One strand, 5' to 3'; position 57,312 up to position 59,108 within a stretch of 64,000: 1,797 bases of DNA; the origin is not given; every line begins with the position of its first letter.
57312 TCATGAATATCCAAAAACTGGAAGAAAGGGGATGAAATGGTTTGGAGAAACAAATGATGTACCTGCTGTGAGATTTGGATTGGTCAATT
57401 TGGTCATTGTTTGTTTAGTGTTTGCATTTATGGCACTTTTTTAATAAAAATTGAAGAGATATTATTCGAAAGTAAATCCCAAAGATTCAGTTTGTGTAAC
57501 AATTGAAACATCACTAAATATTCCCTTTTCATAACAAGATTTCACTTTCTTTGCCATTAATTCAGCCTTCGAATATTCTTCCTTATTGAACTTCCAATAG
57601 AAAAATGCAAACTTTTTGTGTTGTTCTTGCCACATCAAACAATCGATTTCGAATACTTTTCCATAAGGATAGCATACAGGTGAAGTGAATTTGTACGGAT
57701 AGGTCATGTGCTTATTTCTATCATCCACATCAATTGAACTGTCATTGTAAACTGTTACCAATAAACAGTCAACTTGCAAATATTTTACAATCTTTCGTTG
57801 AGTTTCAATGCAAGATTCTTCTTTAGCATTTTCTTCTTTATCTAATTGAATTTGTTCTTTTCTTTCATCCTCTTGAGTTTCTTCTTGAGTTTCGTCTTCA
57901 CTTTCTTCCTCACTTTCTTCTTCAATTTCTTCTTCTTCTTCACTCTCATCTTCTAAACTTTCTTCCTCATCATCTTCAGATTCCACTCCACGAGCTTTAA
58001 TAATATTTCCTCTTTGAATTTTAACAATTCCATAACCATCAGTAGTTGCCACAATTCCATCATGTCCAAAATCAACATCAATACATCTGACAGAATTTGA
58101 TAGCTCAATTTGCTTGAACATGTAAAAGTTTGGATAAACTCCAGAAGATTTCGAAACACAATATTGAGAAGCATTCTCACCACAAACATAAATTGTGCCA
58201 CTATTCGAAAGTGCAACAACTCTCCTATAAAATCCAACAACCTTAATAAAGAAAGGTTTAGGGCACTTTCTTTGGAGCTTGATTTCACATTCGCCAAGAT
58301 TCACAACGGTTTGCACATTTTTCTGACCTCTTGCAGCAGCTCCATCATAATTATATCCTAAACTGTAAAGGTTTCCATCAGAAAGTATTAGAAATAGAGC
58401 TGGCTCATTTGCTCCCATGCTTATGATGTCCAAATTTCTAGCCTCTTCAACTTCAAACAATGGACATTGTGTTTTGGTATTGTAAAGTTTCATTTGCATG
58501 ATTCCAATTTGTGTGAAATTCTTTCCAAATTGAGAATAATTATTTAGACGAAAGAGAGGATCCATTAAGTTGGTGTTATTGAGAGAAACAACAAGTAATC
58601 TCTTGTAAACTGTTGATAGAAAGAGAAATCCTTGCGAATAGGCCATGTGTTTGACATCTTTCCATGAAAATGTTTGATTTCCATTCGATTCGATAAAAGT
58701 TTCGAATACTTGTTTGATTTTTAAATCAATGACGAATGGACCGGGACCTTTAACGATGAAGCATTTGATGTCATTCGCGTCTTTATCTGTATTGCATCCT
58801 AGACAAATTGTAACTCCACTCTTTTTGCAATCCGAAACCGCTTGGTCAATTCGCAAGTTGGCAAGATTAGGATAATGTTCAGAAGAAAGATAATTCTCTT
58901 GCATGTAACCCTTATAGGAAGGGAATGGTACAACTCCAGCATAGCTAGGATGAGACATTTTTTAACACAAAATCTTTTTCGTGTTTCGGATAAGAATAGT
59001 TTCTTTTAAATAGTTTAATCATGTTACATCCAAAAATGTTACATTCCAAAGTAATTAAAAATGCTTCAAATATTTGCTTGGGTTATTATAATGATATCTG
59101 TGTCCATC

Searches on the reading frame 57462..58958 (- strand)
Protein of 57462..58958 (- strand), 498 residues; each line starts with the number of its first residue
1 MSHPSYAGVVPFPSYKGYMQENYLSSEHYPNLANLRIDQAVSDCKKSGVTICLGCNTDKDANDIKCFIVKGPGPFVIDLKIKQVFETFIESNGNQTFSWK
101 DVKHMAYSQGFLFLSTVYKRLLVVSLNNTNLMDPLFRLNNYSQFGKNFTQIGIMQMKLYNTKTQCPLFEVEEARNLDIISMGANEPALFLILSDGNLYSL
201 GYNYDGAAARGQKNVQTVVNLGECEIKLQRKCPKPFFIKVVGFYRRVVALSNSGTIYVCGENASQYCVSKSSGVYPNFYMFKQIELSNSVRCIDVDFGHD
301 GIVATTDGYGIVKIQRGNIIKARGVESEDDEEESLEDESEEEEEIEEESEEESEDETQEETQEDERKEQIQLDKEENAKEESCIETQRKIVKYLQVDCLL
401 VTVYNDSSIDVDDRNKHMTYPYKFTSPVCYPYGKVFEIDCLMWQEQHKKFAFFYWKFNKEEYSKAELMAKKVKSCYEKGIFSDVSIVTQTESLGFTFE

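Call 3: search_protein_families(library=pfam, proteins=[window:57465-58958:-], max_evalue=0.01)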
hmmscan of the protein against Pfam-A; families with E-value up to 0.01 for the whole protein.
window:57465-58958:- (498 aa): 4 families
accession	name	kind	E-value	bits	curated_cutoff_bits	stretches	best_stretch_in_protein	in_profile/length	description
PF25390.1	WD40_RLD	-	1.8e-07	31.3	150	1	144-307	5-159/363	RCC1-like domain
PF13540.12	RCC1_2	-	0.00071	19.8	22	0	247-263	11-27/30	Regulator of chromosome condensation (RCC1) repeat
PF02724.19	CDC45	-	0.0012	17.6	34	1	323-387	126-190/624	CDC45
PF04147.17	Nop14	-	0.0014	17.4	34.9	1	324-427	355-438/862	Nop14-like family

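Call 12: list_cluster_members(proteins=[window:57465-58958:-, window:59164-60105:-, window:50396-53029:-, window:46212-47765:+, window:44189-45901:+, window:56626-57441:+, window:61419-63596:+])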
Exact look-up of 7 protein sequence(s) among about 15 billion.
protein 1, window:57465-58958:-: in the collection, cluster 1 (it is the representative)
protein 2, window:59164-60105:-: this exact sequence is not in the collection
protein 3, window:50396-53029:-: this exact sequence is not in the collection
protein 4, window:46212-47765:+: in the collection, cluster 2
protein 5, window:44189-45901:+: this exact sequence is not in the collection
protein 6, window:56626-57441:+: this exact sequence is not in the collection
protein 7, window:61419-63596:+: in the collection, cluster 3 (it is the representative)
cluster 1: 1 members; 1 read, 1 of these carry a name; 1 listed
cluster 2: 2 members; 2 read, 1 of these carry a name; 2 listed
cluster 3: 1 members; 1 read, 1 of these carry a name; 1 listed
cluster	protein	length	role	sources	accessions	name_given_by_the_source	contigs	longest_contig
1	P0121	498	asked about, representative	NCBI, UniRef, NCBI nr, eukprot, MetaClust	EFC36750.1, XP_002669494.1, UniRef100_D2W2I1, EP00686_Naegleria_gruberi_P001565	predicted protein [Naegleria gruberi] | Predicted protein n=1 Tax=Naegleria gruberi TaxID=5762 RepID=D2W2I1_NAEGR | uncharacterized protein NAEGRDRAFT_75595 [Naegleria gruberi]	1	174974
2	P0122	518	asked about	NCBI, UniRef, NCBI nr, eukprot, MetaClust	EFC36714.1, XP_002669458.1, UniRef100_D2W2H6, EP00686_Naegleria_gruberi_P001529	predicted protein [Naegleria gruberi] | Predicted protein n=1 Tax=Naegleria gruberi TaxID=5762 RepID=D2W2H6_NAEGR | uncharacterized protein NAEGRDRAFT_59933 [Naegleria gruberi]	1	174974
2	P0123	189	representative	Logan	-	-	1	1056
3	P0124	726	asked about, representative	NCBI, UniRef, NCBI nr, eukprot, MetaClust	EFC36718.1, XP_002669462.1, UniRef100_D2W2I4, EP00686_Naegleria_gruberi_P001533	predicted protein [Naegleria gruberi] | Predicted protein n=1 Tax=Naegleria gruberi TaxID=5762 RepID=D2W2I4_NAEGR | uncharacterized protein NAEGRDRAFT_75598 [Naegleria gruberi]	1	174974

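Call 20: find_encoding_contigs(protein=window:57462-58958:-, flank=6000, max_places=6)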
Protein window:57462-58958:- (498 aa): no gene with exactly this product is on record in the collection.
